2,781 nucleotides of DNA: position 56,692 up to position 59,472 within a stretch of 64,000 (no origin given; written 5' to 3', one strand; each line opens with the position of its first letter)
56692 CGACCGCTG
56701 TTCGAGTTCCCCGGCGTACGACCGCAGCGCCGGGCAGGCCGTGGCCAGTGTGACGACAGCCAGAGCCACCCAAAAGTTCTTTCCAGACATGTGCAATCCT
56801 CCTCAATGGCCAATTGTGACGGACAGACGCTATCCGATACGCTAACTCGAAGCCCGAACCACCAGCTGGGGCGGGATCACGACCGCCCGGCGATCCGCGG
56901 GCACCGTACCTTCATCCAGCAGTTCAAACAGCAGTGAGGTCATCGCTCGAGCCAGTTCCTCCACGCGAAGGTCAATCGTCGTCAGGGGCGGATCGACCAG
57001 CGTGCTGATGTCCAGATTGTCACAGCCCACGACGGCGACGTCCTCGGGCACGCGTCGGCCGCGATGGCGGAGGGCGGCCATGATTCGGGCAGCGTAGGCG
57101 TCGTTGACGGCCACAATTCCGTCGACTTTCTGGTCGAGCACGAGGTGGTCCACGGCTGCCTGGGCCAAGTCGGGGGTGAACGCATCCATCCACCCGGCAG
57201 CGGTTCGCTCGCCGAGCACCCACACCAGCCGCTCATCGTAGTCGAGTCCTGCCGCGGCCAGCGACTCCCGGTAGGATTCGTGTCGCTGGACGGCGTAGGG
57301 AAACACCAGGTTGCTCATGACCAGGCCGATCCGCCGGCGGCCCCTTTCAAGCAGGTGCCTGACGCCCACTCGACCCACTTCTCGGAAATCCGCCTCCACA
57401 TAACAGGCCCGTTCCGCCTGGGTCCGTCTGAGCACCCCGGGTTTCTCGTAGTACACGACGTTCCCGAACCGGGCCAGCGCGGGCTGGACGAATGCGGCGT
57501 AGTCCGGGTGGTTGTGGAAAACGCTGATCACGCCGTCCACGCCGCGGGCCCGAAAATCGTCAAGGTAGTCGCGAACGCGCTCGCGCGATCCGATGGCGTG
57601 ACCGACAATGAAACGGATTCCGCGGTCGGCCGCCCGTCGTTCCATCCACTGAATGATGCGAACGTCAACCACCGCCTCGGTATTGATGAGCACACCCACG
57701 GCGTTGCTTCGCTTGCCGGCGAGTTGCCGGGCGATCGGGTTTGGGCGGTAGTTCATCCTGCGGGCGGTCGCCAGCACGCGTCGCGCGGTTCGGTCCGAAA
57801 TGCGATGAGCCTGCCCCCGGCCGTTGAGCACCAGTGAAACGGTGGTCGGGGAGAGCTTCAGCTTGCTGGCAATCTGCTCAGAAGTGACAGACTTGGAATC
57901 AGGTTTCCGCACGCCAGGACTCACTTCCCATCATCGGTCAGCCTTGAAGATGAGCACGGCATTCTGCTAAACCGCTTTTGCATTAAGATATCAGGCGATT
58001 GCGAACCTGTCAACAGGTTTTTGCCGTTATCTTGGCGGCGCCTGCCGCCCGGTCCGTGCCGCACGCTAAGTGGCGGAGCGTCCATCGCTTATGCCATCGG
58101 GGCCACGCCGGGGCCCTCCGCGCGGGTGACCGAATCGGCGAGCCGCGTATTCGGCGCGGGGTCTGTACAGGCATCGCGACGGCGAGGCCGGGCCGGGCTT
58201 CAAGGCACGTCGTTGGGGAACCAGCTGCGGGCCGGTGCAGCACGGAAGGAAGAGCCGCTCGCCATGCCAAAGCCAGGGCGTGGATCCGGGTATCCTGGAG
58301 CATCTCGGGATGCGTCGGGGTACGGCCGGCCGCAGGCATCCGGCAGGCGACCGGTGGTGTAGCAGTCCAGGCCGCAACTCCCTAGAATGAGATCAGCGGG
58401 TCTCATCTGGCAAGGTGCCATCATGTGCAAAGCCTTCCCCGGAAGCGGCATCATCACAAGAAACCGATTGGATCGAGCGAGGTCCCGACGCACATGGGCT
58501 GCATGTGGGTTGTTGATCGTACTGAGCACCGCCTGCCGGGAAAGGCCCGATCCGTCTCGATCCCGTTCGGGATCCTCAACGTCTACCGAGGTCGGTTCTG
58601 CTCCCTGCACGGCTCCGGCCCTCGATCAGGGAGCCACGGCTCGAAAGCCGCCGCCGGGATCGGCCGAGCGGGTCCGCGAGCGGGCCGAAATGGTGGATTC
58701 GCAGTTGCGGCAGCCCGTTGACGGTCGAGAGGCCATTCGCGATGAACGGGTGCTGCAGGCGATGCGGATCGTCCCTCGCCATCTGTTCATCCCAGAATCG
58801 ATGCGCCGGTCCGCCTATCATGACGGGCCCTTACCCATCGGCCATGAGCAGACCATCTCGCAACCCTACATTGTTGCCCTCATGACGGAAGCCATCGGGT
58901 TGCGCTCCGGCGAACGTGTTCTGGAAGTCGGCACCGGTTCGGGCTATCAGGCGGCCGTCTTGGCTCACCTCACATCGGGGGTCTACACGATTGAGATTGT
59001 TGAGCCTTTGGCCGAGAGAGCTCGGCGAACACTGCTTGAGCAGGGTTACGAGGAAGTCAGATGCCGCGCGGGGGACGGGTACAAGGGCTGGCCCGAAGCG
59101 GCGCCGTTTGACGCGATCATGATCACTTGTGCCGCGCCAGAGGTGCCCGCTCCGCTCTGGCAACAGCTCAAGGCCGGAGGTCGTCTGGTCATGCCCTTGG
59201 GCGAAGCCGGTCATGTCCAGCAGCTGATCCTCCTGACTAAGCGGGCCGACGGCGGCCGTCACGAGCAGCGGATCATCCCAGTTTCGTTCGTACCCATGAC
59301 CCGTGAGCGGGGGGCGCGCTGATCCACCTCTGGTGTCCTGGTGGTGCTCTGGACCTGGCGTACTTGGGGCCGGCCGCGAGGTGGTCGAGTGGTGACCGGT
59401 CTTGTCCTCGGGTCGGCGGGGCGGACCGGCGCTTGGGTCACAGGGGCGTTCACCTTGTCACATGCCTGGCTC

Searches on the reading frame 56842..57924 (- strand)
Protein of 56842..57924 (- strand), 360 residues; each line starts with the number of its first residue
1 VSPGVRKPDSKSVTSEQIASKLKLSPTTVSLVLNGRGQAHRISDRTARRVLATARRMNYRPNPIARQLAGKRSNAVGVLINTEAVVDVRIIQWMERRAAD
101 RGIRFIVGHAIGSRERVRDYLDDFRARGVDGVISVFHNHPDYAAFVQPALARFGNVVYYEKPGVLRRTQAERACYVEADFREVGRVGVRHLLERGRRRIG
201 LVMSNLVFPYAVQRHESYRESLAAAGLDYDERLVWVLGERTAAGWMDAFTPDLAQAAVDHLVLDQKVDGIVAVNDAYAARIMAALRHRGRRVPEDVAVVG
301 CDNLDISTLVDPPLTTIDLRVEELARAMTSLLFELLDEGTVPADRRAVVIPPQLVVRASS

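Call 41: search_protein_families(library=pfam, proteins=[window:56842-57924:-], max_evalue=0.001)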
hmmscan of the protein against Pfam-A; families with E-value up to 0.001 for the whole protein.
window:56842-57924:- (360 aa): 5 families
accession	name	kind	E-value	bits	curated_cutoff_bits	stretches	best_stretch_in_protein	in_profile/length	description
PF13377.12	Peripla_BP_3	-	6.6e-34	117.8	26.5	1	188-360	1-167/167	Periplasmic binding protein-like domain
PF13407.12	Peripla_BP_4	-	2.5e-14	53.9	35.1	1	94-306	20-223/258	Periplasmic binding protein domain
PF00532.27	Peripla_BP_1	-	1.3e-12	48.2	22.2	1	90-340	19-266/281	Periplasmic binding proteins and sugar binding domain of LacI family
PF00356.27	LacI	-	3.2e-07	30.5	27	1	18-62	5-46/46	Bacterial regulatory proteins, lacI family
PF13458.12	Peripla_BP_6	-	3.4e-05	24.1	31.7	0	247-289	50-93/343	Periplasmic binding protein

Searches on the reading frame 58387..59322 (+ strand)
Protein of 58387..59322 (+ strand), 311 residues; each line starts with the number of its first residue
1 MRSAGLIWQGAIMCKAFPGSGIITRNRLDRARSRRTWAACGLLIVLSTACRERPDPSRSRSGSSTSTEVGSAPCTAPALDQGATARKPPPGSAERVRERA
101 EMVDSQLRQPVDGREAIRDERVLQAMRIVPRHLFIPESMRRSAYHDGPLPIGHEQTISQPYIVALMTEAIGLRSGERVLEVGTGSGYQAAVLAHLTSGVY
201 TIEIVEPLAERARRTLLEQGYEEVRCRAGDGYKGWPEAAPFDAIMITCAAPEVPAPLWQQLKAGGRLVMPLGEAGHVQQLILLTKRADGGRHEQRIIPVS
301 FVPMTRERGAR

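Call 41: search_protein_families(library=pfam, proteins=[window:58387-59322:+], max_evalue=0.001)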
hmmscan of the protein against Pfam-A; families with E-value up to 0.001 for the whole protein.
window:58387-59322:+ (311 aa): 5 families
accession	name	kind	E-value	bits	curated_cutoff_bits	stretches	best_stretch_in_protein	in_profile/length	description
PF01135.25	PCMT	-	1.5e-60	205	20.3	1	115-307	14-208/210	Protein-L-isoaspartate(D-aspartate) O-methyltransferase (PCMT)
PF13649.12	Methyltransf_25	-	4.8e-07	30.8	27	1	178-259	1-83/97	Methyltransferase domain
PF13847.12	Methyltransf_31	-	4e-06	27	27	1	173-255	2-89/145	Methyltransferase domain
PF08241.18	Methyltransf_11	-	5.3e-05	24.2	21.2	1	179-254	1-74/95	Methyltransferase domain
PF13489.12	Methyltransf_23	-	0.00052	20.2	27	1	172-245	20-86/164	Methyltransferase domain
